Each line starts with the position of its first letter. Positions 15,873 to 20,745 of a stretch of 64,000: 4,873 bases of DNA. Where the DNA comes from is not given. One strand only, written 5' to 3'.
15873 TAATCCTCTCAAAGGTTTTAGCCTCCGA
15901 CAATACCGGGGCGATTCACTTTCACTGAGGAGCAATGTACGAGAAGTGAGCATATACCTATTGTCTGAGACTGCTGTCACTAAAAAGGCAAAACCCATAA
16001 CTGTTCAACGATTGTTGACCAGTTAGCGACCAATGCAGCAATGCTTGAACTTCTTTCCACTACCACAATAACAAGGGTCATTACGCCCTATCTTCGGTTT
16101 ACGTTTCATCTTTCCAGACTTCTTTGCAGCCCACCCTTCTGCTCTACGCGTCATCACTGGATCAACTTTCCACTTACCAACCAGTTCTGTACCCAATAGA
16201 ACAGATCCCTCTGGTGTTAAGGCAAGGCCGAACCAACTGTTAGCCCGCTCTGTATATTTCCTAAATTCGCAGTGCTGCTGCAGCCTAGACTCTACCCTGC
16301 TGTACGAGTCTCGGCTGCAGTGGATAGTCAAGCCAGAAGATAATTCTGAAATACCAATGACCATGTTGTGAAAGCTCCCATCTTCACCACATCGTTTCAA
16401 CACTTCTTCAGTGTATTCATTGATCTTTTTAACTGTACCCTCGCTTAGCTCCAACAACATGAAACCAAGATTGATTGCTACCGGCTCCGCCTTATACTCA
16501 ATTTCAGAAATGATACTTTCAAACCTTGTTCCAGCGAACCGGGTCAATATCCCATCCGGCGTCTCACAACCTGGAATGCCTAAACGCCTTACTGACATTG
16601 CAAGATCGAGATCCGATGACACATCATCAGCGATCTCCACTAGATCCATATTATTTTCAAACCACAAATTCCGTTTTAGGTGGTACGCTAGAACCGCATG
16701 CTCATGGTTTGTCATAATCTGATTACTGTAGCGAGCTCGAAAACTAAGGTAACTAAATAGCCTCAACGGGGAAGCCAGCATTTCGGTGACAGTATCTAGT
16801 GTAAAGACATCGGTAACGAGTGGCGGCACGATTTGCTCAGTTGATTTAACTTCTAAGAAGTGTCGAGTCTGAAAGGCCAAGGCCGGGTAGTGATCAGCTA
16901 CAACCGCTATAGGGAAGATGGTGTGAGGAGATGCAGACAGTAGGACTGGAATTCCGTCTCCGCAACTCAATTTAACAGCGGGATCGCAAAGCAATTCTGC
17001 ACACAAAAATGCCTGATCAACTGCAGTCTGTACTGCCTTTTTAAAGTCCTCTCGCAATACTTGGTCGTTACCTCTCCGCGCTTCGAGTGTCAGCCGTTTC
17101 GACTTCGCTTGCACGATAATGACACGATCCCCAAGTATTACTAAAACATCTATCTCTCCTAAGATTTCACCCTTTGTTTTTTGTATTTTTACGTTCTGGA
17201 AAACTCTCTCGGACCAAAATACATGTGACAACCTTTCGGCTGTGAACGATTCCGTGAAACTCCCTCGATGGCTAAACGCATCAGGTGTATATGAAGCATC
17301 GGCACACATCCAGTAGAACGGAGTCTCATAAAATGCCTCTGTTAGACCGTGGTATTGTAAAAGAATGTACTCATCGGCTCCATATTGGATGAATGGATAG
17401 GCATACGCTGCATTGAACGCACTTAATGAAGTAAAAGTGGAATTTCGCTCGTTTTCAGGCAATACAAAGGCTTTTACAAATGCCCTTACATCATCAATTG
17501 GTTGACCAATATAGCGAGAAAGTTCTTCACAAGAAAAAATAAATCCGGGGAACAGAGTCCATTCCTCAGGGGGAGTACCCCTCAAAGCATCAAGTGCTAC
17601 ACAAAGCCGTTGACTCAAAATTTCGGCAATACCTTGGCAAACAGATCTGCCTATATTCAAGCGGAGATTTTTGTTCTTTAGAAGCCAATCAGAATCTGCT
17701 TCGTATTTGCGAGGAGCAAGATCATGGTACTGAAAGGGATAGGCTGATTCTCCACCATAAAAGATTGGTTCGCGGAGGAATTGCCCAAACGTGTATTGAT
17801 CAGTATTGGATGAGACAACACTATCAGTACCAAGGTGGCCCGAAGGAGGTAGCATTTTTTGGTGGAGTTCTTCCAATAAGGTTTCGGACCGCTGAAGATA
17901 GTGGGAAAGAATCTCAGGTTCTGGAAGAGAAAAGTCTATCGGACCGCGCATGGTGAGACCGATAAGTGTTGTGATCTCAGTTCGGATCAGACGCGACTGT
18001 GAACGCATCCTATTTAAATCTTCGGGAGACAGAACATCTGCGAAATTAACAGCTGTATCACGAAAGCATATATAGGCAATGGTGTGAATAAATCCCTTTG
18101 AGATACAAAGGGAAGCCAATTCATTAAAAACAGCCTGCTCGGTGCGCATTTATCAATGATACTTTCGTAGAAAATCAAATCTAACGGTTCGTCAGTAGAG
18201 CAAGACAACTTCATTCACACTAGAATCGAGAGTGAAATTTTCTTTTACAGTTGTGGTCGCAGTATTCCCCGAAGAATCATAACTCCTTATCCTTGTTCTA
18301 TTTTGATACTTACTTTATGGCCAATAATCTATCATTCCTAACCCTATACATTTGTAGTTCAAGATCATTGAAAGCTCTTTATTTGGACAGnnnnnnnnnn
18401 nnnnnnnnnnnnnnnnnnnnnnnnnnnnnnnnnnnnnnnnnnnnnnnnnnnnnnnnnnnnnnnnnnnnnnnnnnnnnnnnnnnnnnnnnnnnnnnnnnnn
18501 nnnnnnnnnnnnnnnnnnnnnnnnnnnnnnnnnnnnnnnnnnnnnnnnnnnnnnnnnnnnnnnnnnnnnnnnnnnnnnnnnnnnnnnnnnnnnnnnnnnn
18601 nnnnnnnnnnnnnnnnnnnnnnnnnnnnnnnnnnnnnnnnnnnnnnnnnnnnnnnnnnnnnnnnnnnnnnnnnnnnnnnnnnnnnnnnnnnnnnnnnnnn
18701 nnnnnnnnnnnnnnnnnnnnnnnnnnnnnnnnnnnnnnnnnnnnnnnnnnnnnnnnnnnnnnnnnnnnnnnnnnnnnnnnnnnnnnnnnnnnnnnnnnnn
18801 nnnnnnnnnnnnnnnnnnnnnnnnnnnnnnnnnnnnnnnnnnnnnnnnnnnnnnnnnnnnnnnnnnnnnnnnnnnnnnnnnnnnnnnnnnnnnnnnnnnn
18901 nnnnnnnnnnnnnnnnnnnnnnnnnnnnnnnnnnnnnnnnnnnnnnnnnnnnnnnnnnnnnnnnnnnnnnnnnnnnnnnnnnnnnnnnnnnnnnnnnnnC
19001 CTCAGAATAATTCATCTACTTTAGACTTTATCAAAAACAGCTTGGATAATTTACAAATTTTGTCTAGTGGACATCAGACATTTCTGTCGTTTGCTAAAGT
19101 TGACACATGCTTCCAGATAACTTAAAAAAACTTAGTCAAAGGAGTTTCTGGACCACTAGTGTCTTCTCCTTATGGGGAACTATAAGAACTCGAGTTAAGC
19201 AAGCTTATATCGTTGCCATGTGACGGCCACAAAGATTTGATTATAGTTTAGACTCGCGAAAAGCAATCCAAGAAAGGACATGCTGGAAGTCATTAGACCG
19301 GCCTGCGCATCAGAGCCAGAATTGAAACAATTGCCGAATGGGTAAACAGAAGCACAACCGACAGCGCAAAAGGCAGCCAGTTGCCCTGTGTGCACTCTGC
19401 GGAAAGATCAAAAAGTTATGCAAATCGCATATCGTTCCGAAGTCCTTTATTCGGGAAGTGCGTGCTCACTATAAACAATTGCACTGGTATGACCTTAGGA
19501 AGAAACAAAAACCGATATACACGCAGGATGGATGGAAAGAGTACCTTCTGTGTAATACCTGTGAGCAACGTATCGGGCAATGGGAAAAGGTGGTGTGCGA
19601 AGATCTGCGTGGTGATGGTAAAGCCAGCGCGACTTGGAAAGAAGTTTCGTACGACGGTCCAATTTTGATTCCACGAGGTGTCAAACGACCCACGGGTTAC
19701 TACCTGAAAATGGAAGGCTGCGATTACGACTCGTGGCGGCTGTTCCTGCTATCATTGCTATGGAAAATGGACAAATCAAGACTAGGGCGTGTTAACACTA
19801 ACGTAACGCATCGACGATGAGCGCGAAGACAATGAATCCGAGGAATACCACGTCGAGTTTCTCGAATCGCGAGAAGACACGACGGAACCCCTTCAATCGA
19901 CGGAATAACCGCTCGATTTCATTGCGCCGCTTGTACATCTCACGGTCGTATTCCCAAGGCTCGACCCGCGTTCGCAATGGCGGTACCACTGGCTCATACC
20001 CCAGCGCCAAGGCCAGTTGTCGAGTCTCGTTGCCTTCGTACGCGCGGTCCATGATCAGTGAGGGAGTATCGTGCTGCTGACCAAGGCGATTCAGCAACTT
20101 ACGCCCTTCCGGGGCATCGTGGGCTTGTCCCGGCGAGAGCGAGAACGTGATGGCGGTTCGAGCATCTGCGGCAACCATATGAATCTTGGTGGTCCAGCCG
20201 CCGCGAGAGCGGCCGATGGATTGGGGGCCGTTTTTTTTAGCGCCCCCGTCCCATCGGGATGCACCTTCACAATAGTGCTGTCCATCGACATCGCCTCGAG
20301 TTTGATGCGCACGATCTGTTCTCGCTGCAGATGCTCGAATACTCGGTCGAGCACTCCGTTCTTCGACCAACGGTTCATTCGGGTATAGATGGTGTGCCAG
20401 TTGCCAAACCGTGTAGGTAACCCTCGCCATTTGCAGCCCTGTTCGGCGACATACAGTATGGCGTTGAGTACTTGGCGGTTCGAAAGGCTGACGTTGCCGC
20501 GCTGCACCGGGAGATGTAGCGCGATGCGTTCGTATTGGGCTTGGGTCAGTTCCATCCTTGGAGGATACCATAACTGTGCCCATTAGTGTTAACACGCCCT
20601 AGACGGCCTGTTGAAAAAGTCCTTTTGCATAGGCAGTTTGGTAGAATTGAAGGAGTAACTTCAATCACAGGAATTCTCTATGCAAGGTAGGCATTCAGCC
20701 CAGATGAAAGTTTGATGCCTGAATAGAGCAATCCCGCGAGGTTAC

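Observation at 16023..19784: IS-flanked, AT-rich cluster of nuclease-like genes: NERD/SEC-C giant, PD-(D/E)xK-like protein, and an IS-disrupted HNH-like gene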

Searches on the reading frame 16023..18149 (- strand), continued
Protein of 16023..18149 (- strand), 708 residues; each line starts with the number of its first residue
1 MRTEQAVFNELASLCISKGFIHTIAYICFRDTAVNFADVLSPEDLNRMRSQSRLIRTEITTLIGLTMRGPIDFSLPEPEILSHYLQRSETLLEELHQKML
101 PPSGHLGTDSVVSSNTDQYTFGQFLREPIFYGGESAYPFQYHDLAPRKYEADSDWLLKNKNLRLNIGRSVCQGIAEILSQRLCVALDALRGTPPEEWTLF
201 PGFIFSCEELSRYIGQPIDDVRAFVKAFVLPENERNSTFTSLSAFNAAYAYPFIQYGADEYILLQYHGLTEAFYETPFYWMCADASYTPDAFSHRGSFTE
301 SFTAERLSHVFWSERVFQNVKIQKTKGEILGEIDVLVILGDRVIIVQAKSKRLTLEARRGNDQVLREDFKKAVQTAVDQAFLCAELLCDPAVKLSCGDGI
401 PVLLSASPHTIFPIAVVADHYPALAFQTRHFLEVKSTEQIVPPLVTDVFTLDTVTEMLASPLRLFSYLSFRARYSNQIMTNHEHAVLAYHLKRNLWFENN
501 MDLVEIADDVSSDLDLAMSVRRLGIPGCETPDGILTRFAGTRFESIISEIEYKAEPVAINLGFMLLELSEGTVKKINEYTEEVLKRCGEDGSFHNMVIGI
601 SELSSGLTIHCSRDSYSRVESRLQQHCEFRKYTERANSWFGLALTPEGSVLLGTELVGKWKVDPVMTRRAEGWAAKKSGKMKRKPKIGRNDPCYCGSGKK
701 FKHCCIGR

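Call 78: get_annotated_region(hit=H1, flank=7000)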
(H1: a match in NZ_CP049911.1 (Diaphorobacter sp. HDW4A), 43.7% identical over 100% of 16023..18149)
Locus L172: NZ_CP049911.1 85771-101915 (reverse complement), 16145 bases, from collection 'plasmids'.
description: Diaphorobacter sp. HDW4A plasmid p_unnamed1, complete sequence
organism: Diaphorobacter sp. HDW4A (NCBI taxid 2714924)
taxonomy: Bacteria; Pseudomonadota; Betaproteobacteria; Burkholderiales; Comamonadaceae; Diaphorobacter; Diaphorobacter sp. HDW4A
host: -; source: Hydrophilus acuminatus,single bacterial strain; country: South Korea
typing (MOB-suite, as given by PLSDB): non-mobilizable
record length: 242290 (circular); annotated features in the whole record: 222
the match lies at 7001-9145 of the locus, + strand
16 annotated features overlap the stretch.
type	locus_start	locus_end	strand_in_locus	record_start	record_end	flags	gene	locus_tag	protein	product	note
CDS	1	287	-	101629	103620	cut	-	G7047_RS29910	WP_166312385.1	TonB-dependent receptor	-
CDS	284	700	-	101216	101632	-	-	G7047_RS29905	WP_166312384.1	cupin domain-containing protein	-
CDS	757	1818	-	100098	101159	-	-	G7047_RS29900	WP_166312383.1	ABC transporter substrate-binding protein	-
CDS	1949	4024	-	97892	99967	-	-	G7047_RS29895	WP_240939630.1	TonB-dependent receptor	-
CDS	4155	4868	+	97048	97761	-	-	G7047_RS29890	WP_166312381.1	Crp/Fnr family transcriptional regulator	GO:0006355 - regulation of DNA-templated transcription [Evidence IEA]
CDS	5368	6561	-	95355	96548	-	-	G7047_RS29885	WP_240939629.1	hypothetical protein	-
CDS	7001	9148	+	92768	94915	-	-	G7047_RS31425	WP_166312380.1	SEC-C metal-binding domain-containing protein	-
CDS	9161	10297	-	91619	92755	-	-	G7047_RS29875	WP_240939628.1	hypothetical protein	-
CDS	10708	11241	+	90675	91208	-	-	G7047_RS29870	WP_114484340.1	TetR/AcrR family transcriptional regulator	-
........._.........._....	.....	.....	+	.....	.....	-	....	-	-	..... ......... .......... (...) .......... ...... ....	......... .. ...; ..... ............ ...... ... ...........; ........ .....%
predicted_resistance_gene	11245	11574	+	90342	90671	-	qac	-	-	Qac-pB8 family quaternary ammonium compound efflux SMR transporter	predicted by amrfinderplus; class QUATERNARY AMMONIUM; identity 99.09%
CDS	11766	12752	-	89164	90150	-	-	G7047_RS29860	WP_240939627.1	DUF4113 domain-containing protein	-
CDS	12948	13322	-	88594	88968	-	-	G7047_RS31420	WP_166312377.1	TetR/AcrR family transcriptional regulator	GO:0006355 - regulation of DNA-templated transcription [Evidence IEA]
CDS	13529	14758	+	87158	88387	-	-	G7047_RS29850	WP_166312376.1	efflux RND transporter periplasmic adaptor subunit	GO:0006810 - transport [Evidence IEA]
CDS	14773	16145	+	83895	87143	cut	-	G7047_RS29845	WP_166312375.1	multidrug efflux RND transporter permease subunit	GO:0055085 - transmembrane transport [Evidence IEA]; GO:0042908 - xenobiotic transport [Evidence IEA]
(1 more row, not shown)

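Call 79: get_annotated_region(hit=H7, flank=7000)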
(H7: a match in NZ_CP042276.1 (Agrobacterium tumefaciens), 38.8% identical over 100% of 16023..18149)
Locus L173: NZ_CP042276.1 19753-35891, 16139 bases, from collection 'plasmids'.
description: Agrobacterium tumefaciens strain 186 plasmid pAt, complete sequence
organism: Agrobacterium tumefaciens (NCBI taxid 358)
taxonomy: Bacteria; Pseudomonadota; Alphaproteobacteria; Hyphomicrobiales; Rhizobiaceae; Agrobacterium; Agrobacterium tumefaciens
host: -; source: Juglans regia; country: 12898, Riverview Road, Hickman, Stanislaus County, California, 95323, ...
typing (MOB-suite, as given by PLSDB): conjugative; relaxase MOBQ; mating-pair formation MPF_T
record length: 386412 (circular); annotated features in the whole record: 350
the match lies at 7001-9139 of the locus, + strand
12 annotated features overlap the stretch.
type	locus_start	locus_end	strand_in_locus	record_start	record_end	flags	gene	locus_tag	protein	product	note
CDS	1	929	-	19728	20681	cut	-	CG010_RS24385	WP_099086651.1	hypothetical protein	-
CDS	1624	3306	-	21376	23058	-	-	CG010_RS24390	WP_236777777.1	phospholipase D-like domain-containing protein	-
CDS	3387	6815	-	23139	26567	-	-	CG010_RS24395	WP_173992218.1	AAA domain-containing protein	-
CDS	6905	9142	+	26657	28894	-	-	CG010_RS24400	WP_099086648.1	SEC-C domain-containing protein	-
CDS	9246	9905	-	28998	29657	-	-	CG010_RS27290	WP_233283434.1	SH3 domain-containing protein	-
CDS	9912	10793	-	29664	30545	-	-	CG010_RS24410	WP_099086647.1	hypothetical protein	-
CDS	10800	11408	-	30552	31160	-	hxsA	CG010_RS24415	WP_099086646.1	His-Xaa-Ser repeat protein HxsA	-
CDS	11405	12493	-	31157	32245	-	hxsC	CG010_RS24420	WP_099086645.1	His-Xaa-Ser system radical SAM maturase HxsC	-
CDS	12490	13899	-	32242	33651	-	hxsB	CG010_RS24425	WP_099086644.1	His-Xaa-Ser system radical SAM maturase HxsB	-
CDS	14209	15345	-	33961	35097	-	-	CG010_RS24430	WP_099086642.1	hypothetical protein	-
CDS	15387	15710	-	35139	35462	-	-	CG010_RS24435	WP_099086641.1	hypothetical protein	-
CDS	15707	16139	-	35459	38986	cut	-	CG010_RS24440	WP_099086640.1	AAA domain-containing protein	-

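Call 80: get_annotated_region(hit=H3, flank=7000)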
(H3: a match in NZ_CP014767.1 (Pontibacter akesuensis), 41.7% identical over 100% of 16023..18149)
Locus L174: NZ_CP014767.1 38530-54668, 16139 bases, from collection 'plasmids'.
description: Pontibacter akesuensis strain AKS 1T plasmid Paks1, complete sequence
organism: Pontibacter akesuensis (NCBI taxid 388950)
taxonomy: Bacteria; Bacteroidota; Cytophagia; Cytophagales; Hymenobacteraceae; Pontibacter; Pontibacter akesuensis
host: -; source: mixed culture,desert soil; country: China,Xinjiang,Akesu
typing (MOB-suite, as given by PLSDB): mobilizable; replicon rep_cluster_1700; relaxase MOBP
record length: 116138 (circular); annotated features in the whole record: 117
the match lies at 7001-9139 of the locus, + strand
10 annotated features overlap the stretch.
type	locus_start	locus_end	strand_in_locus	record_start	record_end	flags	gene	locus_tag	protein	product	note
CDS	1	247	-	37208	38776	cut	-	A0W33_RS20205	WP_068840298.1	glycoside hydrolase 43 family protein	-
CDS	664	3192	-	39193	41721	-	-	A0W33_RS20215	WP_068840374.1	glycoside hydrolase family 9 protein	-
CDS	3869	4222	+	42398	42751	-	-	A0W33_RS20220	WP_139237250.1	DUF4844 domain-containing protein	-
CDS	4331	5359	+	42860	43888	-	-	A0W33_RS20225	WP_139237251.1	hypothetical protein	-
CDS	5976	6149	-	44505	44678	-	-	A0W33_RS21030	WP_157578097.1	hypothetical protein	-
CDS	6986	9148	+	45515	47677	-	-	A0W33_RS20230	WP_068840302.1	NERD domain-containing protein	-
CDS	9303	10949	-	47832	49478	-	-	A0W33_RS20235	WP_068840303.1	DUF4209 domain-containing protein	-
CDS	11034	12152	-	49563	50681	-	-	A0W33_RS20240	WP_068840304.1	PDDEXK nuclease domain-containing protein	-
CDS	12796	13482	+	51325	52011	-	-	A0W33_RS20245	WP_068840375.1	recombinase family protein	GO:0006310 - DNA recombination [Evidence IEA]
CDS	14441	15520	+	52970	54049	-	-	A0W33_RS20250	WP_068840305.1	replication initiation protein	GO:0006270 - DNA replication initiation [Evidence IEA]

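Call 84: search_protein_families(library=pfam, alignment_id=A5, max_evalue=0.1)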
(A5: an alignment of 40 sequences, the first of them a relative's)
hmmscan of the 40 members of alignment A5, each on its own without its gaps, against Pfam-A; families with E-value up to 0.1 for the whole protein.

A. member 1, P0241 (275 aa): 0 families

B. families by the number of members that match (of 40 scanned): 13 families
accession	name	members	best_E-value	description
PF23497.1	YmiD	1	0.02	YmiD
PF14279.12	HNH_5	1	0.021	HNH endonuclease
PF02591.20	Zn_ribbon_9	1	0.034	C4-type zinc ribbon domain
PF10764.14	Gin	1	0.038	Inhibitor of sigma-G Gin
PF23137.1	HVO_0758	1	0.042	HVO_0758 mu-protein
PF07776.21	zf-AD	1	0.045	Zinc-finger associated domain (zf-AD)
PF02945.21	Endonuclease_7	1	0.049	Recombination endonuclease VII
PF19899.4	DUF6372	1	0.055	Family of unknown function (DUF6372)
PF09963.14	DUF2197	1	0.056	Uncharacterized protein conserved in bacteria (DUF2197)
PF24046.1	At4g08330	1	0.07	At4g08330 beta-tent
PF11325.14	DUF3127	1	0.073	Domain of unknown function (DUF3127)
PF08008.17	Viral_cys_rich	1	0.085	Viral cysteine rich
PF18949.5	DUF5693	1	0.1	Family of unknown function (DUF5693)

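Call 96: fold_search(model_id=the predicted structure, library=pdb)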
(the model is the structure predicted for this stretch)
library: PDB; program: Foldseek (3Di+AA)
matches with E <= 10: 202; with E <= 0.001: 1
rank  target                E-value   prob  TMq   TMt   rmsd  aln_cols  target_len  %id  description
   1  9wuf                  6.5e-06  1.00  0.35  0.23  16.2       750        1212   10  Cryo-EM structure of Upx (released 2026-02-11)
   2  8q3y_A                2.1e-02  0.90  0.14  0.22  16.2       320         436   11  Crystal structure of apo Can2 from Thermoanaerobacter brockii (released 2023-11-22)
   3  8q43_A                2.7e-02  0.93  0.16  0.25  17.1       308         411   10  Crystal structure of cA4-bound Can2 (E341A) in complex with oligo-C DNA (released 2023-11-22)
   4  8q41_B                3.0e-02  0.93  0.16  0.25  16.1       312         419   11  Crystal structure of Can2 (E341A) bound to cA4 and TTTAAA ssDNA (released 2023-11-22)
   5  8q44_B                3.3e-02  0.89  0.15  0.23  17.2       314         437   10  Crystal structure of cA4-bound Can2 (E364R) in complex with oligo-T DNA (released 2023-11-22)
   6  9hny_DI               4.6e-02  0.15  0.09  0.14  19.5       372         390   13  Mitoribosomal small subunit in complex with Mettl15 and Mettl17 (released 2025-03-26)
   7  9u49_A                7.3e-02  0.85  0.14  0.24  15.4       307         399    8  crystal structure of Cdn1 in complex with cA4 (released 2026-02-04)
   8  8q41_A                8.4e-02  0.80  0.15  0.24  15.7       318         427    9  Crystal structure of Can2 (E341A) bound to cA4 and TTTAAA ssDNA (released 2023-11-22)
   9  8q43_B                1.1e-01  0.69  0.15  0.24  16.6       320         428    9  Crystal structure of cA4-bound Can2 (E341A) in complex with oligo-C DNA (released 2023-11-22)
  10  4ic1_B                1.1e-01  0.54  0.09  0.23  16.4       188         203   10  Crystal structure of SSO0001 (released 2013-01-16)
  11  7zds_D                1.4e-01  0.04  0.07  0.08  30.2       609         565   12  IF(apo/as isolated) conformation of CydDC mutant (E500Q.C) (Dataset-18) (released 2023-04-19)
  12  3slp_A                1.9e-01  0.38  0.08  0.21  20.6       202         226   13  Crystal Structure of Lambda Exonuclease in Complex with a 12 BP Symmetric DNA Duplex (released 2011-07-20)
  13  9rze_M                2.0e-01  0.05  0.10  0.08  29.8       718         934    9  State 2 MAP 3 RNA Pol II activated elongation complex with SETD2 bound to proximal upstream H3 (released 2026-03-18)
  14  1i74_A                2.1e-01  0.20  0.09  0.18  17.8       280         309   11  STREPTOCOCCUS MUTANS INORGANIC PYROPHOSPHATASE (released 2001-06-06)
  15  4ic1_G                2.7e-01  0.63  0.09  0.27  17.0       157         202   13  Crystal structure of SSO0001 (released 2013-01-16)
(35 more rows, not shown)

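Call 110: search_protein_families(library=padloc, alignment_id=A6, max_evalue=0.00001)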
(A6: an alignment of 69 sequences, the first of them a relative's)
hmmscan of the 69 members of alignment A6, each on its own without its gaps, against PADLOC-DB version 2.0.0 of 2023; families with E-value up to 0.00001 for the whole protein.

A. member 1, L004:481-1488:- (335 aa): 0 families

B. families by the number of members that match (of 69 scanned): 126 families (the first 25 are shown)
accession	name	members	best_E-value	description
PDLC04135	mad3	4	1.1e-35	mads_3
PDLC02980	AriA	3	3.3e-35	-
PDLC04140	mad8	3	2.1e-12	mads_8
PDLC02914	ATPase-Toprim_I-B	2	4e-10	-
PDLC00808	Cyclase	1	1.7e-74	oligonucleotide-cyclase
PDLC04175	HEC-01A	1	2.9e-74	-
PDLC04177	HEC-01A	1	2.8e-60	-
PDLC04182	HEC-01A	1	7.7e-55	-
PDLC04183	HEC-01A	1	1.4e-48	-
PDLC04174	HEC-01A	1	1.8e-40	-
PDLC04178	HEC-01A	1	4.6e-40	-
PDLC04176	HEC-01A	1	5.3e-38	-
PDLC04144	HEC-01B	1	4.9e-37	-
PDLC04180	HEC-01A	1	3.2e-28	-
PDLC04179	HEC-01A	1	5.2e-26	-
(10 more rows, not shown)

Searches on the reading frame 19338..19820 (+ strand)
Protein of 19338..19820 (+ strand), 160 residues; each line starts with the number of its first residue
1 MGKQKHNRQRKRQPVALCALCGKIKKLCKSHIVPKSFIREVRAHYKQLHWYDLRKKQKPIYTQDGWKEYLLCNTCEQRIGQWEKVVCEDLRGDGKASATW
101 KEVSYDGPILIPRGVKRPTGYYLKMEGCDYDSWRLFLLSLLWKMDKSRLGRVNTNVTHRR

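Call 3: search_protein_families(library=pfam, proteins=[window:19338-19820:+], max_evalue=1)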
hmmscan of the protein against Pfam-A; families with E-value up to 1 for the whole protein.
window:19338-19820:+ (160 aa): 4 families
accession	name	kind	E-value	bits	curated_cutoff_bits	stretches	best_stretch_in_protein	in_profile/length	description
PF09963.14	DUF2197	-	0.11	13.3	22.2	0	70-80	32-42/56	Uncharacterized protein conserved in bacteria (DUF2197)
PF14279.12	HNH_5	-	0.41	11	27.5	0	18-36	1-22/56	HNH endonuclease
PF18912.6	DZR_2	-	0.56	10.5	27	0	68-88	20-40/56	Double zinc ribbon domain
PF25169.1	DUF7830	-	0.77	10.1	27.5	0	6-28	25-47/72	Domain of unknown function (DUF7830)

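Call 4: search_protein_families(library=padloc, proteins=[window:19338-19820:+], max_evalue=1)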
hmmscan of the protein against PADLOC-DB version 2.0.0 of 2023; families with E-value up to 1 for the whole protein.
window:19338-19820:+ (160 aa): 0 families

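Call 5: search_protein_families(library=ncbifam, proteins=[window:19338-19820:+], max_evalue=1)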
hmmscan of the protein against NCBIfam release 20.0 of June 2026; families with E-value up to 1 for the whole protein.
window:19338-19820:+ (160 aa): 2 families
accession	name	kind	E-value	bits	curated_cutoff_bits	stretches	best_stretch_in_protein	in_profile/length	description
NF045670.1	quin_L_LdhH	equivalog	0.066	11.4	800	1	6-49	344-387/706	L-lactate dehydrogenase (quinone) large subunit LdhH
NF003387.0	PRK04531.1-2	equivalog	0.24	9.8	426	1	35-136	312-411/441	acetylglutamate kinase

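Call 56: search_solved_structures(query=A4, max_evalue=10, show_alignments=2)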
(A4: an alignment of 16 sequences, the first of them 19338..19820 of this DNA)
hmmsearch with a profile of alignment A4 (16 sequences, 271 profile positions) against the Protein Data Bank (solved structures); distinct sequences matched with E-value up to 10: 0.

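Call 82: search_protein_representatives(alignment_id=A4)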
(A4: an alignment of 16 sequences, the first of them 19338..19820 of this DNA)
Query: 16 sequences, 271 profile positions. Proteins with E-value up to 0.001 (for the whole library): 3430; up to 1e-10: 1586; up to 1e-30: 33. The best 150 are listed.
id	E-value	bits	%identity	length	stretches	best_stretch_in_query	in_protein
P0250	2.2e-109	381.1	-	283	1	4-234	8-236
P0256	3.9e-104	363.9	-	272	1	5-266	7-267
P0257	4.8e-85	301.2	-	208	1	16-215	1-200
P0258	6.0e-78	278.0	-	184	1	82-265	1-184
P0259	5.5e-58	212.5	-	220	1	43-197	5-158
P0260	5.1e-45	170.0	-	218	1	140-261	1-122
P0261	2.1e-42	161.5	-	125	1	112-198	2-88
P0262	5.3e-39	150.3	-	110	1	173-269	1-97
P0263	1.0e-36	142.8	-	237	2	118-257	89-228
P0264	7.5e-35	136.7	-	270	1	6-253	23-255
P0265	1.1e-34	136.2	-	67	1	173-235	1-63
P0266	3.5e-34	134.5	-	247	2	119-264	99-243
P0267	7.1e-34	133.5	-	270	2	123-262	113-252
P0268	2.5e-33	131.6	-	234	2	119-253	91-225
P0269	3.2e-33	131.3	-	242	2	116-248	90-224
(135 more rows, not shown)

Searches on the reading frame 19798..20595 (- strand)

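Call 92: search_protein_families(library=pfam, proteins=[window:19798-20595:-], max_evalue=0.001)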
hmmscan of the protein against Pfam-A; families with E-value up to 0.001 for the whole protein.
window:19798-20595:- (265 aa): 2 families
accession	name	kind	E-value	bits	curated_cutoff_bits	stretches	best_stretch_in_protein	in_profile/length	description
PF01609.27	DDE_Tnp_1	-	6.7e-13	49.3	23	1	128-255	30-192/200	Transposase DDE domain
PF13586.12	DDE_Tnp_1_2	-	2.3e-07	31.6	29.2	1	181-265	2-86/86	Transposase DDE domain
